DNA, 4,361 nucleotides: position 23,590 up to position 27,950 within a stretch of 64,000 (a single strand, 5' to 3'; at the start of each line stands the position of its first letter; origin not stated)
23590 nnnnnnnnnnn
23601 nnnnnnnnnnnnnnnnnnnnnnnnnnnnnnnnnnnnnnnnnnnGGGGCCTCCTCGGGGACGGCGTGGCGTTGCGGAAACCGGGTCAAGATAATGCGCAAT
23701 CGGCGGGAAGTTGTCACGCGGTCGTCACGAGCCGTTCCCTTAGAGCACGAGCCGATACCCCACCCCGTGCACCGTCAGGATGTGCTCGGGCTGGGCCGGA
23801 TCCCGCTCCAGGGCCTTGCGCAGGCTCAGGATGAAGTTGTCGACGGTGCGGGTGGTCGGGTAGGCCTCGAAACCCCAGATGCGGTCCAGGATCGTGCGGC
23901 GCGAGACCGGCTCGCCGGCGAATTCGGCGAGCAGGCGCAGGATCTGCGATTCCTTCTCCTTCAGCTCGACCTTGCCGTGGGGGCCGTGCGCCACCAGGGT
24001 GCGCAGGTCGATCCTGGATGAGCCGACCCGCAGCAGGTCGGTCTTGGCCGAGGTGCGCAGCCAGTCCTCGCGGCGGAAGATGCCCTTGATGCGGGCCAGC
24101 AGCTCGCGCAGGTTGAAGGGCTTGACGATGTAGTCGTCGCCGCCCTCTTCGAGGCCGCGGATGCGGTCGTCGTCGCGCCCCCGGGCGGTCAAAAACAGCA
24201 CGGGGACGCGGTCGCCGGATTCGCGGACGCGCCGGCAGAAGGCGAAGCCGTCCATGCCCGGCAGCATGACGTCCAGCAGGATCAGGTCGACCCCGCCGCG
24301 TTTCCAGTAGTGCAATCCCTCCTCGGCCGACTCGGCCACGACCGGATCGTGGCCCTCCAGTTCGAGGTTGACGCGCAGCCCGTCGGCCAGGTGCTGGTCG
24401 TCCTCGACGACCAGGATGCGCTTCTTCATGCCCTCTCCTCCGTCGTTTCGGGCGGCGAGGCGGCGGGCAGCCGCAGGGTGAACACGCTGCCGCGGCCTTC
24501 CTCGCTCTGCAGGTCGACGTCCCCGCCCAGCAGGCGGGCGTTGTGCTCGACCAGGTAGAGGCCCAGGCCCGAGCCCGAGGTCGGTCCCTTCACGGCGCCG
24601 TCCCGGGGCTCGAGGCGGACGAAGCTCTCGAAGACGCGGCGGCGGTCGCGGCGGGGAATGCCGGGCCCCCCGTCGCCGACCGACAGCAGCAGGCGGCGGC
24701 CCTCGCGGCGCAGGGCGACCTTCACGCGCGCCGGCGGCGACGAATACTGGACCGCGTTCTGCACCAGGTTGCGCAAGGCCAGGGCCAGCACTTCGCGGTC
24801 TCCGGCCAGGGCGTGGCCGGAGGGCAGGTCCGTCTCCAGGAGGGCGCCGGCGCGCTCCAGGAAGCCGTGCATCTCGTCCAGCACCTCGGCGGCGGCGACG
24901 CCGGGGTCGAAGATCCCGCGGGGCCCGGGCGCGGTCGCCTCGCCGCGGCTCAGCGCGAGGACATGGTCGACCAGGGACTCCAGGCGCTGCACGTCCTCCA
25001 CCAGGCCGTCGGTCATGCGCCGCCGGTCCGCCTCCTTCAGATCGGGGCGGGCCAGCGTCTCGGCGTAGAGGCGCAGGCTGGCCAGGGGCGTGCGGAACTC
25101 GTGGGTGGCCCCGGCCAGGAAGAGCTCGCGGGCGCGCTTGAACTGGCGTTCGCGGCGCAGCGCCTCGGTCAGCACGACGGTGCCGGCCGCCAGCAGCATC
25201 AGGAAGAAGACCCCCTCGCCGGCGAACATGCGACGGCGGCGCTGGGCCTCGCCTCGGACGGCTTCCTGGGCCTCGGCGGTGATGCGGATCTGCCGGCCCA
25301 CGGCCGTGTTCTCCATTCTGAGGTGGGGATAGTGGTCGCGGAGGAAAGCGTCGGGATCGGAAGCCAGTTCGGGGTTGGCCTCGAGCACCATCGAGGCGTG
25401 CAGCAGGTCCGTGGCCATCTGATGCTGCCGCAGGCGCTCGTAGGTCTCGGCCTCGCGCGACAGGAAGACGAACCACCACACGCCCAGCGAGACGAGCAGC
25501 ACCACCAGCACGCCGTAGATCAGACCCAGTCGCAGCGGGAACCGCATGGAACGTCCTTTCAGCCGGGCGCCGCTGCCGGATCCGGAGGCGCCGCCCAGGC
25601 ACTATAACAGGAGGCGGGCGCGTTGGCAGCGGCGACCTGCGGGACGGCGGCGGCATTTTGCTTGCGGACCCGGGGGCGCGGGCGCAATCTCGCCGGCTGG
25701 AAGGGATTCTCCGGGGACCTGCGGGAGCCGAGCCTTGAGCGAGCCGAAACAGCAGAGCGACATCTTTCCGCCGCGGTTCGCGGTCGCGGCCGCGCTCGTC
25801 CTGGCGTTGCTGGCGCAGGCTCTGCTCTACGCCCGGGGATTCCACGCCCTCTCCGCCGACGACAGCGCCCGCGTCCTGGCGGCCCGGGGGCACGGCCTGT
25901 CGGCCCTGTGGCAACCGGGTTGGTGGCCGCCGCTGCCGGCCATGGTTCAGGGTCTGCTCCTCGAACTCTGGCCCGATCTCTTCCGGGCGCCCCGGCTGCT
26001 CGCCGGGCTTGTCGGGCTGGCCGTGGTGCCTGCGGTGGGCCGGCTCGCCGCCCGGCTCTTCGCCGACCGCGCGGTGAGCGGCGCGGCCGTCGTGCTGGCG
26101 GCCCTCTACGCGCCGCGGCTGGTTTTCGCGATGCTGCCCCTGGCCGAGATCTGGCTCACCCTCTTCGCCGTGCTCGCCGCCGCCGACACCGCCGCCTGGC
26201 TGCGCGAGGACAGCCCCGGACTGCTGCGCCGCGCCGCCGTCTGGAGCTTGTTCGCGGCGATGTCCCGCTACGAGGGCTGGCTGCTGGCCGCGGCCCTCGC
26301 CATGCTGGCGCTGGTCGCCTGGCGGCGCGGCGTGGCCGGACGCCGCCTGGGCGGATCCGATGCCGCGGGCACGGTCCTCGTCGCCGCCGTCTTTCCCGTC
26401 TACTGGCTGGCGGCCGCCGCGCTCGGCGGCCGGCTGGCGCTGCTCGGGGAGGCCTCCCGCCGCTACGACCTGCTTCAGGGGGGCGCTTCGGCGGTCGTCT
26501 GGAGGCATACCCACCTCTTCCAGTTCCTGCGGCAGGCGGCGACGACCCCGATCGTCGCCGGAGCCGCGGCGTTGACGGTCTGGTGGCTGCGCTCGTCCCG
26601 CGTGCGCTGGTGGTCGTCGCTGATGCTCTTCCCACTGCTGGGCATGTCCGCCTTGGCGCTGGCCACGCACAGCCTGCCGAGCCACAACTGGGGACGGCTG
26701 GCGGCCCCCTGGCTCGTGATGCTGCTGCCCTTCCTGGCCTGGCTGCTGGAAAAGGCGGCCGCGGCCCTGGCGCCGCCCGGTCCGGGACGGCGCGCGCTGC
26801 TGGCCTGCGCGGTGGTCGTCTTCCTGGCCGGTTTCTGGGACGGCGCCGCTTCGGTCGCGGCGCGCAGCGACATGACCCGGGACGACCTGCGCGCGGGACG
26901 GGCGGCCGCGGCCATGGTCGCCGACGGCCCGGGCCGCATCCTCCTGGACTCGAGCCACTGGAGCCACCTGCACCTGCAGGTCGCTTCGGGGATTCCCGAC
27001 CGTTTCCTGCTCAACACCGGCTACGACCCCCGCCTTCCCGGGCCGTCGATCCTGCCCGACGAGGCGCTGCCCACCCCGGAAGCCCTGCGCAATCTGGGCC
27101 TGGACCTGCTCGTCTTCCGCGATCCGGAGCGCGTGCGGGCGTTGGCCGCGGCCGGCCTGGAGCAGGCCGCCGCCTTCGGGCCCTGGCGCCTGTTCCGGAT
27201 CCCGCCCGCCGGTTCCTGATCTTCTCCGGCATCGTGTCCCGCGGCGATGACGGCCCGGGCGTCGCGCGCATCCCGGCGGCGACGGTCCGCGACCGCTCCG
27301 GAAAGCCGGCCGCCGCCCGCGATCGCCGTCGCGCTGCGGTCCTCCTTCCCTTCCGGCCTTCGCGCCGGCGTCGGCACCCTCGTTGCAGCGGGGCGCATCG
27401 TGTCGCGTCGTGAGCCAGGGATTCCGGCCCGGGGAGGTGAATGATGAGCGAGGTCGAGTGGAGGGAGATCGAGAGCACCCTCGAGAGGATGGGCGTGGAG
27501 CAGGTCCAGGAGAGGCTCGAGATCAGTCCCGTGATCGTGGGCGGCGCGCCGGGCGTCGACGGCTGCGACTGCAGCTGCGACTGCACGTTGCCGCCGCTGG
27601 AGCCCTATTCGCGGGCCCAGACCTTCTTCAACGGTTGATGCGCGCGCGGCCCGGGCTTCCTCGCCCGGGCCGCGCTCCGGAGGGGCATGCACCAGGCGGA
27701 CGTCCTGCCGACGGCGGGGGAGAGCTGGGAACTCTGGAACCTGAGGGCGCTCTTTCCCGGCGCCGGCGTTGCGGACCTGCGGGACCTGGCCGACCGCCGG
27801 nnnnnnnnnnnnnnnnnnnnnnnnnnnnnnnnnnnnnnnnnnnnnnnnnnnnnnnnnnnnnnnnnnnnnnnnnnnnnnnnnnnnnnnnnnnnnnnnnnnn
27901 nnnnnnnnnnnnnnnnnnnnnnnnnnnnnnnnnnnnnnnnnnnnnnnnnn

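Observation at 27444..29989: Candidate modified-peptide locus: leader/GG/Cys-Asp core peptide, hairpin, LpxL-like acyltransferase fold, HExxH intramembrane protease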

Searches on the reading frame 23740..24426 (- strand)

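Call 82: search_protein_families(library=ncbifam, proteins=[window:23740-24426:-], max_evalue=0.00001)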
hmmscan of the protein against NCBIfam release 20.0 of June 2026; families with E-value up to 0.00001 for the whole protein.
window:23740-24426:- (228 aa): 89 families (the best 25 are shown)
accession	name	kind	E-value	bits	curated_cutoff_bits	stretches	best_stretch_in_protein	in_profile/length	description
NF045944.1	ResRegRpaBCyano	equivalog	9.3e-54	182.2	330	1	5-225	1-226/229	response regulator transcription factor RpaB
NF040689.1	MtrAB_MtrA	equivalog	6.8e-53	179.2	300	1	4-225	1-217/219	MtrAB system response regulator MtrA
TIGR02154.1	PhoB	equivalog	7.5e-53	179.1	296.2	1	2-226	3-225/226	phosphate regulon transcriptional regulator PhoB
NF007005.1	PRK09468.1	equivalog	1.5e-51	175.1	331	1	2-227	4-232/237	osmolarity response regulator transcription factor OmpR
NF053854.1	RespRegPhoBBctds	equivalog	3.2e-51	173.8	270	1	4-226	1-224/225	two-component system response regulator PhoB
NF040534.1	resp_reg_YycF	equivalog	1.5e-49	168.4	340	1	2-226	1-227/231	response regulator YycF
TIGR01387.1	cztR_silR_copR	subfamily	2.5e-47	161.3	279.2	1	4-226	1-218/218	heavy metal response regulator transcription factor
NF041733.1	resp_reg_CseB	equivalog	1.1e-45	155.8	350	1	3-227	2-227/228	two-component system response regulator CseB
NF008296.0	PRK11083.1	equivalog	5.2e-45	153.6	273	1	2-226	4-225/228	two-component system response regulator CreB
NF051850.1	RespRegRprY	equivalog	3.7e-44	150.8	370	1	2-227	5-227/234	response regulator transcription factor RprY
NF041734.1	resp_reg_RppA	equivalog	8.8e-41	139.7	250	1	3-226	2-227/229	two-component system response regulator RppA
NF033117.2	vanR_ACDEGLN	exception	1.9e-40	138.8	350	1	4-226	1-225/226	VanR-ABDEGLN family response regulator transcription factor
NF007982.1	PRK10710.1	equivalog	2.8e-40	138.3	380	1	2-225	8-226/235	envelope stress response regulator BaeR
NF007928.2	PRK10643.1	equivalog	6.4e-40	137.1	330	1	3-226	2-216/216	two-component system response regulator PmrA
NF007546.0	PRK10161.1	equivalog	3.5e-39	134.7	471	1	2-226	3-225/229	phosphate response regulator transcription factor PhoB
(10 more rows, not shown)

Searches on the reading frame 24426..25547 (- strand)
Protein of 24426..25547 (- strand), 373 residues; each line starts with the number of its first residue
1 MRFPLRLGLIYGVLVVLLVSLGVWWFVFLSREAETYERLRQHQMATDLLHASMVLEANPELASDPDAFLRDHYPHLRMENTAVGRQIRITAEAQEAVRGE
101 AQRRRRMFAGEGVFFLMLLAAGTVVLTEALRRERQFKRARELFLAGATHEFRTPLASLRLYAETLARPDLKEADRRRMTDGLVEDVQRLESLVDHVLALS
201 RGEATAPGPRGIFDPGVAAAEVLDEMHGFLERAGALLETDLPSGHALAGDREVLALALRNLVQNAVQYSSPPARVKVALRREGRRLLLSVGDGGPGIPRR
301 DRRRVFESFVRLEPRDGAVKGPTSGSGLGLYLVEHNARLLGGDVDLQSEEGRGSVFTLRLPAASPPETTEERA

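Call 82: search_protein_families(library=ncbifam, proteins=[window:24426-25547:-], max_evalue=0.00001)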
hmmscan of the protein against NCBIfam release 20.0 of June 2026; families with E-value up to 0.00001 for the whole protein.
window:24426-25547:- (373 aa): 71 families (the best 25 are shown)
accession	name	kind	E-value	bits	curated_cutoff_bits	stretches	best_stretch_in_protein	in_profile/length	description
TIGR02966.1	phoR_proteo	equivalog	6.3e-42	143.8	334.2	1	124-359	98-332/333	phosphate regulon sensor histidine kinase PhoR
NF046044.1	PnpS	equivalog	2.1e-40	139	400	1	106-361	135-390/390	two-component system histidine kinase PnpS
NF008312.0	PRK11100.1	equivalog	1.1e-31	110.2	356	1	138-363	254-475/477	two-component system sensor histidine kinase CreC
NF041832.1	near_NosP_CTERM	subfamily_domain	1.7e-30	106.4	400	1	141-369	8-232/370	NahK/ErcS family hybrid sensor histidine kinase/response regulator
NF041735.1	hist_kin_RppB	equivalog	2.2e-30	105.8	400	1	113-361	189-438/438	two-component system sensor histidine kinase RppB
NF008235.0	PRK11006.1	equivalog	1e-28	100.4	390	1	129-362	193-423/431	phosphate regulon sensor histidine kinase PhoR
NF040691.1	MtrAB_MtrB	equivalog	2.6e-28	99.3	450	1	126-364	257-494/507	MtrAB system histidine kinase MtrB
NF007898.0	PRK10604.1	equivalog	1.4e-26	93.6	478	1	140-364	212-425/433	two-component system sensor histidine kinase RstB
NF033092.0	HK_WalK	equivalog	2.8e-26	92.3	725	1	122-361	354-593/594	cell wall metabolism sensor histidine kinase WalK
TIGR01386.1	cztS_silS_copS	subfamily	1.3e-25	90.3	292.55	1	134-361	236-457/457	heavy metal sensor histidine kinase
NF008025.0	PRK10755.1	equivalog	3.6e-25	88.4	314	1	127-359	137-353/362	two-component system sensor histidine kinase PmrB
NF007007.0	PRK09470.1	equivalog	1.5e-24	86.7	486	1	139-362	244-459/463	envelope stress sensor histidine kinase CpxA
NF006800.0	PRK09303.1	equivalog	3.1e-23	82.3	342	1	138-362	149-377/383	histidine kinase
NF041880.1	EPS_EpsF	equivalog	3.3e-22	78.7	900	1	134-361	268-492/492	response regulator EpsF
NF012163.2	BaeS_SmeS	equivalog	4.5e-22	78.6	500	1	126-345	229-441/457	sensor histidine kinase efflux regulator BaeS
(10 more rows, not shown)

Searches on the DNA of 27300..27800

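Call 79: search_rna_families(source=window, start=27300, end=27800, threshold=evalue, max_evalue=1)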
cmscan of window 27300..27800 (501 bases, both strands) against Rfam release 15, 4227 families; matches with E-value up to 1: 1.
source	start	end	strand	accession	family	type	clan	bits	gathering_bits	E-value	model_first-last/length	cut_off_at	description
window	27644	27675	+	RF02985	ftsZ-DE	Gene; sRNA;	-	18.1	72.2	0.51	34-65/69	no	ftsZ-DE RNA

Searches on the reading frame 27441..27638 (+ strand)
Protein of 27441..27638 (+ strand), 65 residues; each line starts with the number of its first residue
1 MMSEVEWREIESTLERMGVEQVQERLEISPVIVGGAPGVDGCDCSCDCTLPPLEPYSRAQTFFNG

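Call 3: search_protein_families(library=pfam, proteins=[window:27441-27638:+], max_evalue=1)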
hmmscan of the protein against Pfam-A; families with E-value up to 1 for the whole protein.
window:27441-27638:+ (65 aa): 0 families

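Call 4: search_protein_families(library=ncbifam, proteins=[window:27441-27638:+], max_evalue=1)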
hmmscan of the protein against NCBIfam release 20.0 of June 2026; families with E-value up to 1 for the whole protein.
window:27441-27638:+ (65 aa): 0 families
